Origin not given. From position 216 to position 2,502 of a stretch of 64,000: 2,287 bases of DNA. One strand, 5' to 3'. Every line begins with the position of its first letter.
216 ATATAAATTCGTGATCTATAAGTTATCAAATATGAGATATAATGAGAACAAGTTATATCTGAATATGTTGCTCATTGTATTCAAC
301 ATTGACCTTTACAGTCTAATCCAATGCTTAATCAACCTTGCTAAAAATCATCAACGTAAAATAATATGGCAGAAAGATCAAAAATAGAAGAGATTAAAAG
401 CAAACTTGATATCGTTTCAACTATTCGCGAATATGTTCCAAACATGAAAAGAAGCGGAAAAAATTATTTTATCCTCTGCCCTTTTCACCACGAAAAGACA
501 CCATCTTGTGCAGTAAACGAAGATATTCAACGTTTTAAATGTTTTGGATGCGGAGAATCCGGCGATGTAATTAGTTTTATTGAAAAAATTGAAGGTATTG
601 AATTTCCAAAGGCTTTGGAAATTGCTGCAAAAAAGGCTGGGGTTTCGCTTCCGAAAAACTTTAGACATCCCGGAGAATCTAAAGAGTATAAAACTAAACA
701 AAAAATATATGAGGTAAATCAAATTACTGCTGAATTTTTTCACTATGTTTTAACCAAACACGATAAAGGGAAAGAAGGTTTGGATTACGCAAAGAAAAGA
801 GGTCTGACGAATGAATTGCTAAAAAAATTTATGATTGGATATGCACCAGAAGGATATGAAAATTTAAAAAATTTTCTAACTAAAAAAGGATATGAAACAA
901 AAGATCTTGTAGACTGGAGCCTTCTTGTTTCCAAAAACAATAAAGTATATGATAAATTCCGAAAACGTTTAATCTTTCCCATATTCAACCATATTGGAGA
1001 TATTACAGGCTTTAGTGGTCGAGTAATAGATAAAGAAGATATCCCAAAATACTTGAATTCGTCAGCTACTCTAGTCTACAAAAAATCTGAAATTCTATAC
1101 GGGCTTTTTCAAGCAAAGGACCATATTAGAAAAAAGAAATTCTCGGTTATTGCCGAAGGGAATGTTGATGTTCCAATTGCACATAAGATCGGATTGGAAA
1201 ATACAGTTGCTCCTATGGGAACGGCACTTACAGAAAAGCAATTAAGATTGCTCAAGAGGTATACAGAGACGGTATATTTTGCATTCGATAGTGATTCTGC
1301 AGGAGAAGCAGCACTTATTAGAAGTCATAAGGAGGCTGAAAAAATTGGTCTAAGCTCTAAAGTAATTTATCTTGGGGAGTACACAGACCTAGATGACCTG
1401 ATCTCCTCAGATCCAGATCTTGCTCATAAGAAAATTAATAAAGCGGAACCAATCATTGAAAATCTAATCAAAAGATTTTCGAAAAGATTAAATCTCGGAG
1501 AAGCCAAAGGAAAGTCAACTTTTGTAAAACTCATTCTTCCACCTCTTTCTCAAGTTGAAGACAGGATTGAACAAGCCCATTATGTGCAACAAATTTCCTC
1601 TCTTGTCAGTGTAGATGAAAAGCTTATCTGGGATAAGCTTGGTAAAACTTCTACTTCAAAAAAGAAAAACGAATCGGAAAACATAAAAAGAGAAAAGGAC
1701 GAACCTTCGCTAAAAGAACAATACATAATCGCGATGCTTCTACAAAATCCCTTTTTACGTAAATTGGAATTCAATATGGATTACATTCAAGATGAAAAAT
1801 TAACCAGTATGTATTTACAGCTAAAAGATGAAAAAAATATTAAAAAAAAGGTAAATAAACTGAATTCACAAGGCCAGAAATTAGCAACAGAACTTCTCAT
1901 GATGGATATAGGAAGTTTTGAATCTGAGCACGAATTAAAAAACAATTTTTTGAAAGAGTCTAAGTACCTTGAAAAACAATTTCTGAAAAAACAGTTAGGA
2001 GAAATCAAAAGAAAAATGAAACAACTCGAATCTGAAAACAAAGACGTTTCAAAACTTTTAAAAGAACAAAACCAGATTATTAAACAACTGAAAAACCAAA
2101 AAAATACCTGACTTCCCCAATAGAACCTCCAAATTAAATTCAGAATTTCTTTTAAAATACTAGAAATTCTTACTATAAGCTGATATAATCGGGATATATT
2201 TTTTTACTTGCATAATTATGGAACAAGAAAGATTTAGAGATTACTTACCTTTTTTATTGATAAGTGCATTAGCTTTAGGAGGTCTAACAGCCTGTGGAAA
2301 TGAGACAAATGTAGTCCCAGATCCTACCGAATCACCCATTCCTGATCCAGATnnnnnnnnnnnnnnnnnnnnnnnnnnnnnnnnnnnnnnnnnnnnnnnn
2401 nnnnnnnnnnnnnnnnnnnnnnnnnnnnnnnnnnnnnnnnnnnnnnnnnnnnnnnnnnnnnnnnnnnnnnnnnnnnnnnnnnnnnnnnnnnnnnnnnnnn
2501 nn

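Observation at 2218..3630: Near-identical ~150-nt 5' module on two otherwise unrelated lipoprotein genes (recombination breakpoint)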

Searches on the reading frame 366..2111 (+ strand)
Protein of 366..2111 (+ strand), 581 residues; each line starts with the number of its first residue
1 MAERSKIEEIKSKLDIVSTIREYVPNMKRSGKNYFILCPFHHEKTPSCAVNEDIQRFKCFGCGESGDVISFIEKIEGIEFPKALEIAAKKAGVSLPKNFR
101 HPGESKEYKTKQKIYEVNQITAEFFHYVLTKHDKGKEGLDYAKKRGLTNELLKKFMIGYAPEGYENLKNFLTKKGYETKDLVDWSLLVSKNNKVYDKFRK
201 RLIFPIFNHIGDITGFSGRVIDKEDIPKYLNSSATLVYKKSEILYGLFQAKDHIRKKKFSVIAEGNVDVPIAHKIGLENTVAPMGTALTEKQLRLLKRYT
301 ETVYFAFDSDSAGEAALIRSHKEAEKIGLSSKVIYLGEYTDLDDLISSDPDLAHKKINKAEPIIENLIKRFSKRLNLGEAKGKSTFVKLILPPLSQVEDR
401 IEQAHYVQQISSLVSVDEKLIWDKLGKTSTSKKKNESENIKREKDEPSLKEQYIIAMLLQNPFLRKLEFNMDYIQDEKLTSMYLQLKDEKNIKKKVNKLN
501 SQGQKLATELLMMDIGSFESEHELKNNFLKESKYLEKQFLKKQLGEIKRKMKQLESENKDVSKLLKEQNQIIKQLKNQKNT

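Call 9: search_protein_families(library=pfam, proteins=[window:366-2108:+], max_evalue=0.1)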
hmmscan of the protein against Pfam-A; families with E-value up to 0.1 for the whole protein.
window:366-2108:+ (581 aa): 8 families
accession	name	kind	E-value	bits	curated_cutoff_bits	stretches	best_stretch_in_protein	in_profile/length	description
PF08275.17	DNAG_N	-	4.1e-37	127.6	26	1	126-251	2-128/128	DNA primase catalytic core, N-terminal domain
PF01807.25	Zn_ribbon_DnaG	-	1.4e-30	105.4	24.9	1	4-97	3-95/98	CHC2 zinc finger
PF13155.12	Toprim_2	-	1.1e-16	61.3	22.1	1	261-346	1-88/88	Toprim-like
PF13662.12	Toprim_4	-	8.4e-13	48.8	25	1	261-333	4-83/85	Toprim domain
PF10410.14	DnaB_bind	-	1.3e-08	35.4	20.6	1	367-418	4-55/56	DnaB-helicase binding domain of primase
PF01751.28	Toprim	-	1.6e-07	31.8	23.1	1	261-316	3-72/96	Toprim domain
PF09383.16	NIL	-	0.0034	17.6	24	0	470-504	34-69/73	NIL domain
PF13362.12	Toprim_3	-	0.046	14.6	27.2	1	261-347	3-90/95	Toprim domain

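Call 14: find_encoding_contigs(protein=window:366-2111:+, flank=10000, max_places=4)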
Protein window:366-2111:+ (581 aa): no gene with exactly this product is on record in the collection.

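Call 17: find_related_loci(query=window:366-2108:+, collection=genome_contigs, flank=10000)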
Query window:366-2108:+ (581 aa) in genome_contigs; peptide patterns used: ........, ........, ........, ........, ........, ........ (x = any residue, [..] = any of these).
600 stretches matched a pattern (row limit reached: there are more); 564 encode a relative of the query (tblastn E <= 1e-3); the best 80 are kept; 80 distinct loci.
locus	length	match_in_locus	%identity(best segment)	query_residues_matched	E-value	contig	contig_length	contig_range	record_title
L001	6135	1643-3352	36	7-561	8e-104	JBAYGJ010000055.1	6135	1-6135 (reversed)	MAG: Patescibacteria group bacterium isolate SO_2016_GW1_122 scaffold24600_OW334_2016, whole genome shotgun sequence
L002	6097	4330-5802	37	5-485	3e-99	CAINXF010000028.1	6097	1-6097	MAG: Candidatus Kerfeldbacteria bacterium isolate AlinenSediments_bin-3800 genome assembly, contig: bin-3800:028/211, wh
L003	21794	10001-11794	34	5-577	4e-97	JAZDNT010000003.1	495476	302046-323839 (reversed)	MAG: Candidatus Kerfeldbacteria bacterium isolate MEGAHIT-group-0.726 k141_11855257, whole genome shotgun sequence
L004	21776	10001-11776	33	2-580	4e-96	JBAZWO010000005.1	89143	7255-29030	MAG: Patescibacteria group bacterium isolate SO_2017_GW1_34 NODE_1617_length_89143_cov_6.061742_OW334_2017, whole genome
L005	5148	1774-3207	38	7-482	5e-93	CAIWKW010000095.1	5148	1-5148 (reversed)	MAG: Candidatus Doudnabacteria bacterium isolate AlinenLipids_bin-7426 genome assembly, contig: bin-7426:095/227, whole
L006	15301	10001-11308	36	7-440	5e-91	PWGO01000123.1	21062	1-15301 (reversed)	MAG: Syntrophomonadaceae bacterium isolate T1Sed10_174R1 T1-Sed10-C2051, whole genome shotgun sequence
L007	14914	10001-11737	34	7-573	1e-90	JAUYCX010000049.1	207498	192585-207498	MAG: Candidatus Omnitrophota bacterium isolate C20_maxbin.112_sub C20_k141_398206, whole genome shotgun sequence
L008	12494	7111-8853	32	7-574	5e-90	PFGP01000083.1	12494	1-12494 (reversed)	MAG: Candidatus Omnitrophica bacterium CG12_big_fil_rev_8_21_14_0_65_43_15 CG12_8_21_14_0.65_scaffold_2008_c, whole geno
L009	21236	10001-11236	39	7-418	9e-90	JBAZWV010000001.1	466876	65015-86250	MAG: Patescibacteria group bacterium isolate SO_2017_GW1_40 NODE_131_length_466876_cov_1.383163_OW334_2017, whole genome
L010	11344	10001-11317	35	7-441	4e-89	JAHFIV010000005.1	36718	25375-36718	MAG: bacterium isolate nzgw370 NODE_472_length_36719_cov_3.567026, whole genome shotgun sequence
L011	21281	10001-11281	37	5-428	4e-88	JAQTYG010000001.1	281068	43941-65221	MAG: Patescibacteria group bacterium isolate STC_31 NODE_65_length_281068_cov_16.490316_Sandtown_C, whole genome shotgun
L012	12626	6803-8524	33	7-574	3e-88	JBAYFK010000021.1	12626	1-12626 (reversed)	MAG: Candidatus Omnitrophota bacterium isolate SO_2016_GW1_1 scaffold08785_OW334_2016, whole genome shotgun sequence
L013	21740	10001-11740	32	5-577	1e-86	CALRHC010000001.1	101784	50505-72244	MAG: Candidatus Yanofskybacteria bacterium isolate MaH-09apr19-142 genome assembly, contig: MaH-09apr19-C265, whole geno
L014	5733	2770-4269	34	7-511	8e-87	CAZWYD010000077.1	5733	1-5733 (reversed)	MAG TPA_asm: uncultured Planctomycetia bacterium isolate SRP077602_co2_310 genome assembly, contig: NODE_20757_length_57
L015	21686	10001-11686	33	7-551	3e-86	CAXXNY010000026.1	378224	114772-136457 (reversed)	MAG: Christensenellaceae bacterium isolate 1e42aa1e-5f6f-4e0c-9bc2-84913c8ae0c7 genome assembly, contig: contig_26, whol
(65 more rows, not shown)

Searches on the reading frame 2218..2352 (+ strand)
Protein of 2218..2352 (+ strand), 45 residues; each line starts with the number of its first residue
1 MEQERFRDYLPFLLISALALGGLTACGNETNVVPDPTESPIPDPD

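Call 26: find_homologous_proteins(query=A3, max_evalue=10)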
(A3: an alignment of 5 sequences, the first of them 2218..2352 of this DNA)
Query A3 (5 sequences): 11 candidates shared short words with the query, none scored E <= 10.

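Call 37: search_protein_representatives(alignment_id=A3)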
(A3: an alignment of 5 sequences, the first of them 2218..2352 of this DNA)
Query: 5 sequences, 45 profile positions. Proteins with E-value up to 0.001 (for the whole library): 5; up to 1e-10: 5; up to 1e-30: 0. The best 5 are listed.
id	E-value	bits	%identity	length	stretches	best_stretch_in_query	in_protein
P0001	6.3e-21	90.3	-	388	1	1-45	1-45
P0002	7.2e-21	90.1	-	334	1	1-45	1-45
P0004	2.0e-17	79.1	-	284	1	1-45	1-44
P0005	2.1e-15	72.6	-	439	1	1-45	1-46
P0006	3.6e-14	68.6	-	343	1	1-45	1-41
